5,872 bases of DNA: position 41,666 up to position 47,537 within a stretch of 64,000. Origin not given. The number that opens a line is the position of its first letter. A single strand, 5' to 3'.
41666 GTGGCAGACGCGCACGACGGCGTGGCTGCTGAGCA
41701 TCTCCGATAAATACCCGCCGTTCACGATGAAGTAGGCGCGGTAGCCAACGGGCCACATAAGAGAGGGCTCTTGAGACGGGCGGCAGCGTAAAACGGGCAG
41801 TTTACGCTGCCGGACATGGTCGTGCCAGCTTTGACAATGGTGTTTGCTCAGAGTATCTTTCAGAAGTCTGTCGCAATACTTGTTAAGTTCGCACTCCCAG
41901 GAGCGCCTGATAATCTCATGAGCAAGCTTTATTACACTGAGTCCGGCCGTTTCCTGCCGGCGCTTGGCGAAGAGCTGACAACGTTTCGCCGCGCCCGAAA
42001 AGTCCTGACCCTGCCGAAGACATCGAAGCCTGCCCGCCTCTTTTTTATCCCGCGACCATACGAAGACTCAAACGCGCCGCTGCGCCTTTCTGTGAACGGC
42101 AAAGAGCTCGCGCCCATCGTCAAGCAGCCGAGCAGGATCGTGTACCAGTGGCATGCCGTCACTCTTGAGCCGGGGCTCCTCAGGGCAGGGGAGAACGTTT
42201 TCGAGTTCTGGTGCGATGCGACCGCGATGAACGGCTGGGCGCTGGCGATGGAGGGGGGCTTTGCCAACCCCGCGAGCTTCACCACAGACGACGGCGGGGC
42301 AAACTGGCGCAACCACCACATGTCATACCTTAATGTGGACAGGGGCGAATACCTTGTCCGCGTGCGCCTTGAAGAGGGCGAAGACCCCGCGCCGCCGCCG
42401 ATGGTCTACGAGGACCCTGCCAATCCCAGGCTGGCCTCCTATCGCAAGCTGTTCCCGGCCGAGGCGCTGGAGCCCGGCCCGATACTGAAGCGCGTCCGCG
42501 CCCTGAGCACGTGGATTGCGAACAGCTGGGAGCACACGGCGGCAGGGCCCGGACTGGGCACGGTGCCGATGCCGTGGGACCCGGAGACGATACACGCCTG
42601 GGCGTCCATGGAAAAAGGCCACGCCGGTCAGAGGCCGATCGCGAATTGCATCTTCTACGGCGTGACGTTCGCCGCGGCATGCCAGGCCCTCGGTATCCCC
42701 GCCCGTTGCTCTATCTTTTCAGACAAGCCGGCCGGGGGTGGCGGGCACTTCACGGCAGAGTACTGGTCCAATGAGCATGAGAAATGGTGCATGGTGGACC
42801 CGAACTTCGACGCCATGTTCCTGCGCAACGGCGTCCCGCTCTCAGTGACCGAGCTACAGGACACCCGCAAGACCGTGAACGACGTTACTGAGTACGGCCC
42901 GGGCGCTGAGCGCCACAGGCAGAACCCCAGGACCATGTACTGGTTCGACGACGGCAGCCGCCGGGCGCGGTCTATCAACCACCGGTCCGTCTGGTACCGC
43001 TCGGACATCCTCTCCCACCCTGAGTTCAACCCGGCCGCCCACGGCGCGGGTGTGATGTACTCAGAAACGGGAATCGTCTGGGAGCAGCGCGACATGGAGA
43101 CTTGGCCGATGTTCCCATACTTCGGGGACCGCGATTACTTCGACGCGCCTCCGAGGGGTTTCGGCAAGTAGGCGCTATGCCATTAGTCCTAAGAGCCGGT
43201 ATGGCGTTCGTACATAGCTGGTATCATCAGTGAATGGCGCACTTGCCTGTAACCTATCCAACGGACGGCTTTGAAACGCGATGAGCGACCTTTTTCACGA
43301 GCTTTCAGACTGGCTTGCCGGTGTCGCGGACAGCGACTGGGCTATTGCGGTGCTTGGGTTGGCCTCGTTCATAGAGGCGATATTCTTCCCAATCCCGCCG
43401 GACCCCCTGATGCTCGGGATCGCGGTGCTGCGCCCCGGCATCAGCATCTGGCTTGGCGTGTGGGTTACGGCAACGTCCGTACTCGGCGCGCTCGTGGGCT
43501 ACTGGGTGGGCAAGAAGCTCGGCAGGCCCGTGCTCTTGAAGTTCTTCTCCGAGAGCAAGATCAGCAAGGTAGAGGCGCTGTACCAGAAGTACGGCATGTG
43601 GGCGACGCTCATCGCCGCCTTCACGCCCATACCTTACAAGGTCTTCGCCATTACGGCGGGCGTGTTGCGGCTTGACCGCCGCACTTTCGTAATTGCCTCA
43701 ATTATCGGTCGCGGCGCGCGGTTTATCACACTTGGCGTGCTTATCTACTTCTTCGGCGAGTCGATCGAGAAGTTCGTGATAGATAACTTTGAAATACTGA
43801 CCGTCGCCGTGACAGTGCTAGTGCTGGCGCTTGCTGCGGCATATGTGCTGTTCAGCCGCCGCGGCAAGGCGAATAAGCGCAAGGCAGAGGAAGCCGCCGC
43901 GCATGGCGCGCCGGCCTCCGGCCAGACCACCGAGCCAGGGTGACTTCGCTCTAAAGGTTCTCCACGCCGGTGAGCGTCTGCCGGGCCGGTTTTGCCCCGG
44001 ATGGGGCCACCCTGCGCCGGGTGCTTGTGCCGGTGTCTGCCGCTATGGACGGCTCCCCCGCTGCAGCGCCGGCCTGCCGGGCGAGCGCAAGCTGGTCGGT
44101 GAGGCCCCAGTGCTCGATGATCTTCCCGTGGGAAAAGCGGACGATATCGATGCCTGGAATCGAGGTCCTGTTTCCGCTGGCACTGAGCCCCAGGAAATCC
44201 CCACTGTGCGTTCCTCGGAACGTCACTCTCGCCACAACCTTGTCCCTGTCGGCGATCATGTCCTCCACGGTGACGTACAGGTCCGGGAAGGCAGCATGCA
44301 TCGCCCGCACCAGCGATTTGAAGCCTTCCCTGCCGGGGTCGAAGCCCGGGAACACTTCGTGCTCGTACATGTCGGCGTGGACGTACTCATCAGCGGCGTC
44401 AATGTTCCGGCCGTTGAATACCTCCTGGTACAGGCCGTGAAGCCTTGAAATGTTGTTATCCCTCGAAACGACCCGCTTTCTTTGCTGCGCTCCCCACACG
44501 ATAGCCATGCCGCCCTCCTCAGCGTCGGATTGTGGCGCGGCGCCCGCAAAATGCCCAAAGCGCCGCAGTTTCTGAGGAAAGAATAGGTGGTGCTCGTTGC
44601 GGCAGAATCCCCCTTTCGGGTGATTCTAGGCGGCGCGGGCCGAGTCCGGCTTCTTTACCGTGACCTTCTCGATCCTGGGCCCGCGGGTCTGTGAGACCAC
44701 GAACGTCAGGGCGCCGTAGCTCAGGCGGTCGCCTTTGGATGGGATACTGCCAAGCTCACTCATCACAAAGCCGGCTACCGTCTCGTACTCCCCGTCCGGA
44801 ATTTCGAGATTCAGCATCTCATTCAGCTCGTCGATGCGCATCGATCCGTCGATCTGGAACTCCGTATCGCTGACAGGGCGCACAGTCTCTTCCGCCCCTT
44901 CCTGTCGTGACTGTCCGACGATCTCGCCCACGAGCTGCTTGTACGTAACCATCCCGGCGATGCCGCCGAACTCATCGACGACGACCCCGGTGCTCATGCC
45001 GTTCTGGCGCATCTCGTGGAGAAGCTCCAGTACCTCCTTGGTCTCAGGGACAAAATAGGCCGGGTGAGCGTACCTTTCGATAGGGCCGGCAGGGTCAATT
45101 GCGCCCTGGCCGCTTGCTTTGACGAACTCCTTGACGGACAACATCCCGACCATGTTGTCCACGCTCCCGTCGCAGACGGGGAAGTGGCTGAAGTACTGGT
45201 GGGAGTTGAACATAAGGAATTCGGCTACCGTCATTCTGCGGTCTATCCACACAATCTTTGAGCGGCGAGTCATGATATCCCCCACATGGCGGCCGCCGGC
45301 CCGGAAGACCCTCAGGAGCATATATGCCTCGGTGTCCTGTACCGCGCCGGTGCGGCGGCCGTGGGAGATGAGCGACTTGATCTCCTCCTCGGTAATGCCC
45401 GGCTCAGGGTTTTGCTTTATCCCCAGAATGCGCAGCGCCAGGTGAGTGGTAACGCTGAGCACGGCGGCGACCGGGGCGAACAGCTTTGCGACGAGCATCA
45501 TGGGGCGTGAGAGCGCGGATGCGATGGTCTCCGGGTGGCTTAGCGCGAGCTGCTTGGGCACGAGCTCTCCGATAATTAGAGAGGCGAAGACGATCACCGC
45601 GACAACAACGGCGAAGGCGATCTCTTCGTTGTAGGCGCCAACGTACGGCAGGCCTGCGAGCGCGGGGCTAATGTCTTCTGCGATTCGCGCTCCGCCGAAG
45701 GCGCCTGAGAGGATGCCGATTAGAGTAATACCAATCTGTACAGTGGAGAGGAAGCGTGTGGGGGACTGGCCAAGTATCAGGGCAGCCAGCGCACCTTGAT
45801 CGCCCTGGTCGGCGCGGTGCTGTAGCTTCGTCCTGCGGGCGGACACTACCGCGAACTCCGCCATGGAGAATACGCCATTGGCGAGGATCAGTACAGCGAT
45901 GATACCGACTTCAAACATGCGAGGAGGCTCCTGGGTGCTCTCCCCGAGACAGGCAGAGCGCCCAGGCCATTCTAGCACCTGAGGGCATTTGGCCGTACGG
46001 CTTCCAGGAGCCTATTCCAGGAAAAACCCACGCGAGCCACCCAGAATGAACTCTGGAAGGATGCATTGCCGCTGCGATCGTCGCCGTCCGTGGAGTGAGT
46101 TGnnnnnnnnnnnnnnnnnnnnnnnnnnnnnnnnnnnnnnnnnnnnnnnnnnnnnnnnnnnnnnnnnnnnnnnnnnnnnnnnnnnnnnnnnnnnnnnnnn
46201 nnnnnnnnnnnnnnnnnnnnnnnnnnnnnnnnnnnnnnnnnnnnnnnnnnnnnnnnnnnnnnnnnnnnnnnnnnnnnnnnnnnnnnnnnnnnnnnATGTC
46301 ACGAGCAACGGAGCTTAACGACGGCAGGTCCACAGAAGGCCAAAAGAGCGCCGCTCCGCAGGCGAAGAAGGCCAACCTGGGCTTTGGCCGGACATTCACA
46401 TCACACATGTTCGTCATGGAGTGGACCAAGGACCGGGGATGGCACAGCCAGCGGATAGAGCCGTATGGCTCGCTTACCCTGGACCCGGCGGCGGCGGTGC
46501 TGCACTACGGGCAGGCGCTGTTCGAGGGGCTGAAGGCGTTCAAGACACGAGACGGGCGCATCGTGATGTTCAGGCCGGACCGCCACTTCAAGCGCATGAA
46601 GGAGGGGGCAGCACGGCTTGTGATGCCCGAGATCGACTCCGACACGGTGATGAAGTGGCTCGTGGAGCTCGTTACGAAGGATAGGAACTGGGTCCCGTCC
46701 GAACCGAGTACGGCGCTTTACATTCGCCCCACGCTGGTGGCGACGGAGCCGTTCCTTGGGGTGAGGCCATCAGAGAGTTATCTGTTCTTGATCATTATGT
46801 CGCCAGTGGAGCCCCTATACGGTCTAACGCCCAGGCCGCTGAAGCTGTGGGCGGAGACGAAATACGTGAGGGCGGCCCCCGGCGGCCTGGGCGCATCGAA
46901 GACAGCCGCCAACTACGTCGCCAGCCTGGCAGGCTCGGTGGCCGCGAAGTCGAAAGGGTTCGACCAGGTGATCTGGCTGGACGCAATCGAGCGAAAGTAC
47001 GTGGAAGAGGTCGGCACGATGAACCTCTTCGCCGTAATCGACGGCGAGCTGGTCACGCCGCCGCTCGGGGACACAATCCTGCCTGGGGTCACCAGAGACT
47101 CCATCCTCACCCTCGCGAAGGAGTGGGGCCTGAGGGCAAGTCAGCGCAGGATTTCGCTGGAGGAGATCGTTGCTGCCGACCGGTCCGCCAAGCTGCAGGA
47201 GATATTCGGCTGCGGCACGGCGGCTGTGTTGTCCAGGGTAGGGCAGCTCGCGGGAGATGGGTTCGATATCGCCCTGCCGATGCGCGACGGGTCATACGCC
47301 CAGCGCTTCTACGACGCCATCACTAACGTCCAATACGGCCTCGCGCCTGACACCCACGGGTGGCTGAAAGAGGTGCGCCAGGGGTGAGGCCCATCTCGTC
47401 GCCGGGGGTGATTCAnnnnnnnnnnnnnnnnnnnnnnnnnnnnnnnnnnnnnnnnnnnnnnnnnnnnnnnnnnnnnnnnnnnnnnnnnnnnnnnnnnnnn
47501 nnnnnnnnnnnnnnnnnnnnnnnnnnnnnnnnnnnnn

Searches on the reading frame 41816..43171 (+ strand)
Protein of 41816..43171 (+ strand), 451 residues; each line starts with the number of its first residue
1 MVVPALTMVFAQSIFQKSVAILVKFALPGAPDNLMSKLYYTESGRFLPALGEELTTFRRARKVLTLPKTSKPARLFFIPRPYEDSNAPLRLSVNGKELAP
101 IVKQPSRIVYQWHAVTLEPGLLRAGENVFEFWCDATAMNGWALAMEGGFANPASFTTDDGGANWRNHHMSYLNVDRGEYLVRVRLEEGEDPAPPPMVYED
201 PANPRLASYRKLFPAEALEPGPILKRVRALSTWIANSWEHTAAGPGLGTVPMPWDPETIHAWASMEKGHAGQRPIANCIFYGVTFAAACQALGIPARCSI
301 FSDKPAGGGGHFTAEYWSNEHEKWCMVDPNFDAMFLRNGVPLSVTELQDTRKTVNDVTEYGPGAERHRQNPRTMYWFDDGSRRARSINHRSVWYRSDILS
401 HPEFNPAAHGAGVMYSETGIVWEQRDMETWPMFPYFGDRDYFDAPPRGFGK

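Call 58: search_protein_families(library=pfam, proteins=[window:41816-43171:+], max_evalue=0.0001)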
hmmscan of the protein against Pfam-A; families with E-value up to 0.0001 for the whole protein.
window:41816-43171:+ (451 aa): 1 family
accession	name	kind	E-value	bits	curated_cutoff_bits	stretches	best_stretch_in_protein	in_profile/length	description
PF01841.26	Transglut_core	-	5.5e-07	30.3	23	1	224-329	15-108/108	Transglutaminase-like superfamily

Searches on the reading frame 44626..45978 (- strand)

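Call 58: search_protein_families(library=pfam, proteins=[window:44626-45978:-], max_evalue=0.0001)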
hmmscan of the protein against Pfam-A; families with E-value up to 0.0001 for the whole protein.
window:44626-45978:- (450 aa): 3 families
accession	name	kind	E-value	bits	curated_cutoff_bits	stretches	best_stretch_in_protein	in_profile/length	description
PF01595.25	CNNM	-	1.2e-47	162.3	28.4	1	26-217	2-181/181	Cyclin M transmembrane N-terminal domain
PF03471.22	CorC_HlyC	-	2.8e-24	85.3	27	1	369-444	3-80/81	Transporter associated domain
PF00571.33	CBS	-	7.1e-12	45.9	24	1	306-354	8-56/57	CBS domain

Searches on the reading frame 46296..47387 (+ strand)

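Call 58: search_protein_families(library=pfam, proteins=[window:46296-47387:+], max_evalue=0.0001)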
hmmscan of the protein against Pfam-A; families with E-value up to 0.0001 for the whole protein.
window:46296-47387:+ (363 aa): 1 family
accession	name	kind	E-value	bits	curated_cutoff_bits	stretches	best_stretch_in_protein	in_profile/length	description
PF01063.24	Aminotran_4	-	6.4e-33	114.9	28.5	1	75-315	2-220/223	Amino-transferase class IV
